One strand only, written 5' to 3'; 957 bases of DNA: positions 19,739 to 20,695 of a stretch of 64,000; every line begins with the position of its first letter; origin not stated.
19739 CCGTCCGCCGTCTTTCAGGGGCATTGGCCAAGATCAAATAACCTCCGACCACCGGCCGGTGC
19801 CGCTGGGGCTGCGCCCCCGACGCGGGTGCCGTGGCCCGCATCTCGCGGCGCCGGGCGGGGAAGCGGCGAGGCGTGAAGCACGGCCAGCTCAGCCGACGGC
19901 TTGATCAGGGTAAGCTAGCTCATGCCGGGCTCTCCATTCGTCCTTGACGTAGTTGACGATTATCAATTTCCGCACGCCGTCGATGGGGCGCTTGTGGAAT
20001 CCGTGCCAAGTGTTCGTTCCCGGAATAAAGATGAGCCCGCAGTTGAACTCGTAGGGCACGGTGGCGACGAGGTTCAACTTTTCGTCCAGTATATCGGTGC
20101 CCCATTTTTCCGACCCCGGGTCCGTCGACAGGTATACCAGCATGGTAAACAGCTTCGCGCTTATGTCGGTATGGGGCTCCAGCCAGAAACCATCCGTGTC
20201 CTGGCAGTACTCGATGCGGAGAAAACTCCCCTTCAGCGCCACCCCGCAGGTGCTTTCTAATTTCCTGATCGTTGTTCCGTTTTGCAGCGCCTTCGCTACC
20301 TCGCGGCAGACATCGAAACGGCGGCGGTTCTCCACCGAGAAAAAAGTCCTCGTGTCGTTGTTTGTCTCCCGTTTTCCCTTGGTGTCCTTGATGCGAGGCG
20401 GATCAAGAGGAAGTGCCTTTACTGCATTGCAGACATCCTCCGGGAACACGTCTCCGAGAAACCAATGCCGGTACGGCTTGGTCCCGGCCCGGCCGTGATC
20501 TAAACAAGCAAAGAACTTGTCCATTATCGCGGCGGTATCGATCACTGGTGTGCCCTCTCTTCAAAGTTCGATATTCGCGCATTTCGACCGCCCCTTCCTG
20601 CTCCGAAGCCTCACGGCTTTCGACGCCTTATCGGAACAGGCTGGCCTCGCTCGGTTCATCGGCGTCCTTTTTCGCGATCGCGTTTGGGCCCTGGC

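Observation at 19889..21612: Two lower-GC Fe(II)-dioxygenase genes abutting the anaerobic UQ operon, headed by a perfectly palindromic FNR box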

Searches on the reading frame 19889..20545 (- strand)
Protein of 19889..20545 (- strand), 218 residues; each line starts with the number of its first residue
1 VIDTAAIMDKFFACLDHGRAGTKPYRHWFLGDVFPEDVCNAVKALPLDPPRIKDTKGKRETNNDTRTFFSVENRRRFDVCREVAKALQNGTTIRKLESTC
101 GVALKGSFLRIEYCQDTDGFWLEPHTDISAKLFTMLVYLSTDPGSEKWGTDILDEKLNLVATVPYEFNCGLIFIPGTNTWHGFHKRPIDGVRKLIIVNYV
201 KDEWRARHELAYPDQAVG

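Call 4: search_protein_families(library=pfam, proteins=[window:19889-20545:-], max_evalue=0.01)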
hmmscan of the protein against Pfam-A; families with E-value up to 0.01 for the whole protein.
window:19889-20545:- (218 aa): 0 families

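Call 5: search_protein_families(library=ncbifam, proteins=[window:19889-20545:-], max_evalue=0.01)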
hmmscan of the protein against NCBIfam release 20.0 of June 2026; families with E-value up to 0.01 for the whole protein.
window:19889-20545:- (218 aa): 0 families

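Call 8: find_homologous_proteins(query=window:19889-20545:-)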
Query window:19889-20545:- (218 aa): 2734 proteins with E <= 0.001 among 2796 candidates; the best 120 are listed.
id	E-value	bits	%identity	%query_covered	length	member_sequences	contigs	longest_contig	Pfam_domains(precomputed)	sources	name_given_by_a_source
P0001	9.1e-146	501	97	100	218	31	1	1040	-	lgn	-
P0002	8.2e-126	436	83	100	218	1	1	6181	-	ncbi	-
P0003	8.8e-119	413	79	100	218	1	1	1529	-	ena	-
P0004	1.1e-117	409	78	100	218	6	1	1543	-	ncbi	-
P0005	3.3e-116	405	78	100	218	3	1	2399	-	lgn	-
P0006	3.8e-116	404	76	100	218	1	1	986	-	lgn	-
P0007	5.6e-116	404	76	100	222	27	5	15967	-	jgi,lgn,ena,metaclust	jgi:hypothetical protein|metaclust:\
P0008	3.4e-114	398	75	100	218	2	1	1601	-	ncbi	-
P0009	4.6e-114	398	77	100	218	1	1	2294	-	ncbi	-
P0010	1.7e-113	396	77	100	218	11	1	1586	-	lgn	-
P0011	1.5e-112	393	77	100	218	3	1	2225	-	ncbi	-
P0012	4.3e-112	391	76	100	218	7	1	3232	-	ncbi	ncbi:MAG: 2OG-Fe(II) oxygenase [Alphaproteobacteria bacterium]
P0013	6.2e-112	391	77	100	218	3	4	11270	-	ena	-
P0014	2.1e-111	389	77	100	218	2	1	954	-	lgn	-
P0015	1.1e-109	383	72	100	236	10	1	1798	-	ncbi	-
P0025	8.1e-103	361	70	100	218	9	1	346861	-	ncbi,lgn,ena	-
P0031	1.6e-97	343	69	99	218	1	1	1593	PF13640.13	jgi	jgi:hypothetical protein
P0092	1.2e-86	308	61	97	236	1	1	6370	PF13640.13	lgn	-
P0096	2.1e-86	307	59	100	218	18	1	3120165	-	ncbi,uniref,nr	ncbi:2OG-Fe(II) oxygenase [Azospirillum canadense]|uniref:2OG-Fe(II) oxygenase n=1 Tax=Azospirillum 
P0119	2.7e-85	303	59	100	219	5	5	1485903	-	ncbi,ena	ncbi:MAG: 2OG-Fe(II) oxygenase [Roseiarcus sp.]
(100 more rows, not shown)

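Call 9: find_encoding_contigs(protein=P0096, flank=8000, max_places=3)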
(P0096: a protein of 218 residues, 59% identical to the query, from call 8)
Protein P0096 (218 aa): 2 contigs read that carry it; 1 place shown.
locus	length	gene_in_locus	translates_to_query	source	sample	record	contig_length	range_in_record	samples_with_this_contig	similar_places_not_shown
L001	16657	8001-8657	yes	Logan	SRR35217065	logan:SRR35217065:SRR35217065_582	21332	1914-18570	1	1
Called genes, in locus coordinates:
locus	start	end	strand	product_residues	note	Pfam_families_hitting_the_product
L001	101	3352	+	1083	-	PF25596:CPSase_L_D1, PF02786:CPSase_L_D2, PF02787:CPSase_L_D3, PF25596:CPSase_L_D1, PF02222:ATP-grasp, PF02786:CPSase_L_D2, PF07478:Dala_Dala_lig_C (weak), PF02142:MGS, +4 more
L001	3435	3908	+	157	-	PF03449:GreA_GreB_N, PF01272:GreA_GreB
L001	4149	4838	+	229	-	-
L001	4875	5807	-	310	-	PF05448:AXE1 (weak), PF01738:DLH, PF00561:Abhydrolase_1 (faint), PF00326:Peptidase_S9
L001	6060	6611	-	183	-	PF12840:HTH_20 (weak), PF13404:HTH_AsnC-type, PF13412:HTH_24, PF01047:MarR (weak), PF01037:AsnC_trans_reg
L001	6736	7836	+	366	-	PF06258:Mito_fiss_Elm1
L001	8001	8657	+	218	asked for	-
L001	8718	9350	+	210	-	PF13640:2OG-FeII_Oxy_3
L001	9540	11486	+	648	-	-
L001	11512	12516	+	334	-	PF00890:FAD_binding_2 (faint), PF01134:GIDA (faint), PF01266:DAO (faint), PF03486:HI0933_like (faint), PF07992:Pyr_redox_2, PF12831:FAD_oxidored (faint), PF13738:Pyr_redox_3, PF00070:Pyr_redox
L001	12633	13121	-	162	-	PF07291:MauE, PF07681:DoxX, PF02077:SURF4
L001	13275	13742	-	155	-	PF00210:Ferritin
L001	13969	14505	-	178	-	PF17200:sCache_2, PF08269:dCache_2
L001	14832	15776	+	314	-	PF02558:ApbA, PF08546:ApbA_C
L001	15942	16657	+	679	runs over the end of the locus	PF00009:GTP_EFTU, PF14492:EFG_III, PF03764:EFG_IV, PF00679:EFG_C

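Call 10: find_encoding_contigs(protein=P0025, flank=8000, max_places=3)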
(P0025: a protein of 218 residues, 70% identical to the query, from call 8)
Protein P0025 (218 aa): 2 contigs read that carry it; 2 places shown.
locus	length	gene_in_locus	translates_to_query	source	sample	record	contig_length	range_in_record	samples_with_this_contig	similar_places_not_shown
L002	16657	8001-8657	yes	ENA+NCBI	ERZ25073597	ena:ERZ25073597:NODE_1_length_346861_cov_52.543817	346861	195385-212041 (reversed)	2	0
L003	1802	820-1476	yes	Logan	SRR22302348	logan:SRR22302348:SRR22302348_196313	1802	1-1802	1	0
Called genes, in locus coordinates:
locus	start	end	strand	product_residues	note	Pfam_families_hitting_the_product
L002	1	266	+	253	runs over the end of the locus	-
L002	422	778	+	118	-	PF05721:PhyH (faint)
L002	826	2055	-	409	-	PF22113:Mtrc-MtrF_II-IV_dom (weak)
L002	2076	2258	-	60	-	-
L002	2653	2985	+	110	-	-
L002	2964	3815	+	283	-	-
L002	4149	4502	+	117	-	PF13701:DDE_Tnp_1_4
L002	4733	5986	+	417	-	PF01266:DAO (faint), PF07992:Pyr_redox_2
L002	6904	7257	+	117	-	-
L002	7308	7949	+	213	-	PF13640:2OG-FeII_Oxy_3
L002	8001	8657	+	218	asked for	-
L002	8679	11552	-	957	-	PF00550:PP-binding (weak), PF00501:AMP-binding, PF01553:Acyltransferase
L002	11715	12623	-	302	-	PF00892:EamA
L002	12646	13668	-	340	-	PF00753:Lactamase_B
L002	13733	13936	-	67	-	PF06568:YjiS-like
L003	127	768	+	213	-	PF13640:2OG-FeII_Oxy_3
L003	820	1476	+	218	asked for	-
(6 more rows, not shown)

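Call 11: find_encoding_contigs(protein=P0119, flank=8000, max_places=3)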
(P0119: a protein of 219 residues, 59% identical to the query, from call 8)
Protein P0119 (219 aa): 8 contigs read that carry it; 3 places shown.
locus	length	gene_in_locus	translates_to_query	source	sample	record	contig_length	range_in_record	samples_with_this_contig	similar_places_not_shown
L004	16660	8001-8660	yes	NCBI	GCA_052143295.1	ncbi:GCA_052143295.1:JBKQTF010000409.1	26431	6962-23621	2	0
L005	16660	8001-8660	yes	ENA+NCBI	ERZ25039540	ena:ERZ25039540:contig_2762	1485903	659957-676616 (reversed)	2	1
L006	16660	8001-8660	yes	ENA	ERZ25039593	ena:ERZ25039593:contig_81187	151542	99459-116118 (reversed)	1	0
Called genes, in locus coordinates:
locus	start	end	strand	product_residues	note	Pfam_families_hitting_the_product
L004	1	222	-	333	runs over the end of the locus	PF00400:WD40 (faint), PF24817:WD40_WDHD1_1st (faint), PF25173:Beta-prop_WDR3_1st (faint), PF25175:Beta-prop_WDR5 (faint), PF23381:Beta-prop_IFT122_1st (weak), PF25174:Beta-prop_THOC3, PF24814:WD40_Prp19 (weak), PF23414:Beta-prop_EML_2, +3 more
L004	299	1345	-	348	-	PF02492:cobW, PF03193:RsgA_GTPase (faint), PF07683:CobW_C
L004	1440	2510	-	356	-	PF00762:Ferrochelatase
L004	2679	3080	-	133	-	PF01641:SelR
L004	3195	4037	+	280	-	PF14067:LssY_C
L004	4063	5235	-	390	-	PF07690:MFS_1, PF00083:Sugar_tr (weak)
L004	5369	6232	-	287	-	PF01842:ACT, PF00551:Formyl_trans_N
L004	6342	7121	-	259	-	PF00582:Usp (faint)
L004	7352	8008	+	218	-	PF13640:2OG-FeII_Oxy_3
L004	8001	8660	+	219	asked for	-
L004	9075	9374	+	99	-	PF20432:Xre-like-HTH (faint)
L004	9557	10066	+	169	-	PF08808:RES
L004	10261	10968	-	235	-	PF00005:ABC_tran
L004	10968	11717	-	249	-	PF00005:ABC_tran, PF12399:BCA_ABC_TP_C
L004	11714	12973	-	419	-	PF02653:BPD_transp_2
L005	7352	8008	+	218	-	PF13640:2OG-FeII_Oxy_3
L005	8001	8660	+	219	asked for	-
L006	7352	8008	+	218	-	PF13640:2OG-FeII_Oxy_3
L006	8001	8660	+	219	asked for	-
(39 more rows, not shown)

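Call 29: search_solved_structures(query=window:19889-20545:-, max_evalue=1, show_alignments=2)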
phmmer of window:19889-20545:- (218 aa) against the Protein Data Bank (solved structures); distinct sequences matched with E-value up to 1: 4.
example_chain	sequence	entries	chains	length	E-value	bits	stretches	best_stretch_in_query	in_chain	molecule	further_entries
4r5d_A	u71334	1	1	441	0.0014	21.3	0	78-98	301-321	Leucine rich repeat protein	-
4r6g_A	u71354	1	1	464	0.06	16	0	78-97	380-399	leucine rich repeats DLRR_K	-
5xey_A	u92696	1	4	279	0.31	13.6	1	19-57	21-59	phloretin hydrolase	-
5xe5_A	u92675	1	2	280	0.32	13.6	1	19-57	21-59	phloretin hydrolase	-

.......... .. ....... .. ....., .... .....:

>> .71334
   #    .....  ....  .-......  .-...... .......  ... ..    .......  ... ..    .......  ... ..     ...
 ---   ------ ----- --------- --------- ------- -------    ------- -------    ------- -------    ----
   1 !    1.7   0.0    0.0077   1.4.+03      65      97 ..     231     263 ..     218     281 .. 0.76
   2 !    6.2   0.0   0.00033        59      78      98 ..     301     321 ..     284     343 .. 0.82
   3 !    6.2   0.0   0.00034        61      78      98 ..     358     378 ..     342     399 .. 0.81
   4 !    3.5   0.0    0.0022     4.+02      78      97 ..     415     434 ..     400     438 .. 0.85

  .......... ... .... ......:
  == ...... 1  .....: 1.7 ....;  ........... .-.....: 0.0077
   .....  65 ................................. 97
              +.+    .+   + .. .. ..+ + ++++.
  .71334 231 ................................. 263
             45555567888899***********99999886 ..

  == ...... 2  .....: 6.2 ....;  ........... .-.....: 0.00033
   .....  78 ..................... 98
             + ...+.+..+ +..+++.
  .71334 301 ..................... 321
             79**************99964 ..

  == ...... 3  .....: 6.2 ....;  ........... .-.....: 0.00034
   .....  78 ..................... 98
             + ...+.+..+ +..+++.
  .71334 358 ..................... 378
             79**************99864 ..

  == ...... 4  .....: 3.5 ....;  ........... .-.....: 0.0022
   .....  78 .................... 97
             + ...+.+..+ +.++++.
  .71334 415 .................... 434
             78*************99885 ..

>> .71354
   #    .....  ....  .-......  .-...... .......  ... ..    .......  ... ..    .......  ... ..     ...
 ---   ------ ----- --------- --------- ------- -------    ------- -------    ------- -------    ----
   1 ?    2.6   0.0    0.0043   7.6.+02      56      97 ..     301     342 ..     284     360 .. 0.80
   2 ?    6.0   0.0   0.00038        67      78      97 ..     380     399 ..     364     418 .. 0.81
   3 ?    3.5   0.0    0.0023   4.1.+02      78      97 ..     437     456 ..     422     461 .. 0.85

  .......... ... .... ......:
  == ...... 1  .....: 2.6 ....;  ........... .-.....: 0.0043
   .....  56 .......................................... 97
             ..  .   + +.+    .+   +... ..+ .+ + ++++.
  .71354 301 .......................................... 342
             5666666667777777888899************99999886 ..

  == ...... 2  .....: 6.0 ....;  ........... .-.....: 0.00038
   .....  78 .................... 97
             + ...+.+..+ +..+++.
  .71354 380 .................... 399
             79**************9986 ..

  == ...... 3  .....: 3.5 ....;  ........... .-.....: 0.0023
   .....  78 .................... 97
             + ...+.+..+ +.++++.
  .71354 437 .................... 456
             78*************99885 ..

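Call 40: predict_structure(alignment_id=A1)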
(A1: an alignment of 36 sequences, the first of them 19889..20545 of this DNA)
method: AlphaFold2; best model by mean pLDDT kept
length: 218 residues; sequences in the alignment: 36
mean_pLDDT: 91.8   pTM: 0.90
mean pLDDT of the five models: 91.8, 91.2, 89.9, 86.5, 82.3
residues with pLDDT >= 90: 157; 70-90: 51; 50-70: 10; < 50: 0
segments of 3 or more residues with pLDDT < 50: none
pLDDT, mean of each block of 10 residues (from residue 1): 94 97 94 98 93 67 82 98 98 98 97 88 88 97 86 93 93 93 84 95 93 94
secondary structure, 60 per line:
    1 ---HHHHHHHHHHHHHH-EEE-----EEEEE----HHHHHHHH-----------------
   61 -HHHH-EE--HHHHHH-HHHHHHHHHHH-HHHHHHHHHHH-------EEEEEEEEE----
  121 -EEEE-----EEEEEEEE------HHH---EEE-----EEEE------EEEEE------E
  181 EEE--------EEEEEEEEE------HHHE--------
elements in order: H4-17 E19-21 E27-31 H36-43 H62-65 H71-76 H78-88 H90-100 E108-116 E122-125 E131-138 E151-153 E159-162 E169-173 E180-183 E192-200

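Call 44: fold_search(model_id=the predicted structure, library=pdb)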
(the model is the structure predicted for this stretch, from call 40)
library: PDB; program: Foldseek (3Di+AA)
matches with E <= 10: 1559; with E <= 0.001: 188
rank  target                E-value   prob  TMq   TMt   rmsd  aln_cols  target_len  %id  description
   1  9ei6                  1.6e-10  1.00  0.68  0.70   4.6       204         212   16  PasI from Photorhabdus asymbiotica bound to Fe(II) and alpha-ketoglutarate (released 2025-08-20)
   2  9ei7                  2.1e-10  1.00  0.67  0.68   4.8       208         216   16  PasI from Photorhabdus asymbiotica bound to vanadyl, succinate, and 5-amino-6-hydroxy-octanosyl acid 2-phosphate (released 2025-08-20)
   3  9blq_A                8.8e-10  1.00  0.66  0.68   3.5       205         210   16  X-ray crystal structure of Streptomyces cacaoi PolD with iron and succinate bound (released 2025-11-05)
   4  9blq_B                1.8e-09  1.00  0.65  0.71   3.7       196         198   16  X-ray crystal structure of Streptomyces cacaoi PolD with iron and succinate bound (released 2025-11-05)
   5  3kt4                  4.8e-09  1.00  0.62  0.25   8.1       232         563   14  Crystal structure of Tpa1 from Saccharomyces cerevisiae, a component of the messenger ribonucleoprotein complex (released 2010-01-19)
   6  4nhk                  2.0e-08  1.00  0.68  0.29   4.7       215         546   15  Crystal structure of Tpa1p from Saccharomyces cerevisiae, termination and polyadenylation protein 1, in complex with pyr (released 2014-11-19)
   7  4nhy_C                2.6e-08  1.00  0.60  0.31   8.0       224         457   12  Crystal structure of human OGFOD1, 2-oxoglutarate and iron-dependent oxygenase domain containing 1, in complex with py (released 2014-11-19)
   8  3kt7                  3.1e-08  1.00  0.67  0.29   4.6       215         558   14  Crystal structure of Tpa1 from Saccharomyces cerevisiae, a component of the messenger ribonucleoprotein complex (released 2010-01-19)
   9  3kt1                  5.4e-08  1.00  0.67  0.28   4.9       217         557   16  Crystal structure of Tpa1 from Saccharomyces cerevisiae, a component of the messenger ribonucleoprotein complex (released 2010-01-19)
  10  4nhx                  5.4e-08  1.00  0.64  0.32   6.0       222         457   13  Crystal structure of human OGFOD1, 2-oxoglutarate and iron-dependent oxygenase domain containing 1, in complex with N-ox (released 2014-11-19)
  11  4nhy_A                6.8e-08  1.00  0.58  0.29   8.2       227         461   13  Crystal structure of human OGFOD1, 2-oxoglutarate and iron-dependent oxygenase domain containing 1, in complex with py (released 2014-11-19)
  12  3mgu                  7.3e-08  1.00  0.65  0.28   5.8       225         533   15  Structure of S. cerevisiae Tpa1 protein, a proline hydroxylase modifying ribosomal protein Rps23 (released 2010-07-14)
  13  8rut_A                5.7e-07  1.00  0.55  0.55   6.9       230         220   15  HIF prolyl-hydroxylase-2 (PHD2) T387V variant bound to Fe(III), 2-oxoglutarate (2OG) and Hypoxia-inducible Factor-2alp (released 2025-02-12)
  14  6zbn_C                6.4e-07  1.00  0.54  0.57   6.8       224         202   14  HIF Prolyl Hydroxylase 2 (PHD2/EGLN1) in complex with tert-butyl 6-(5-hydroxy-4-(1H-1,2,3-triazol-1-yl)-1H-pyrazol-1-y (released 2021-04-07)
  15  5l9b_B                6.4e-07  1.00  0.53  0.53   7.0       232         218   14  HIF PROLYL HYDROXYLASE 2 (PHD2/ EGLN1) IN COMPLEX WITH 2-OXOGLUTARATE (2OG) AND HIF-1ALPHA CODD (556-574) (released 2016-08-31)
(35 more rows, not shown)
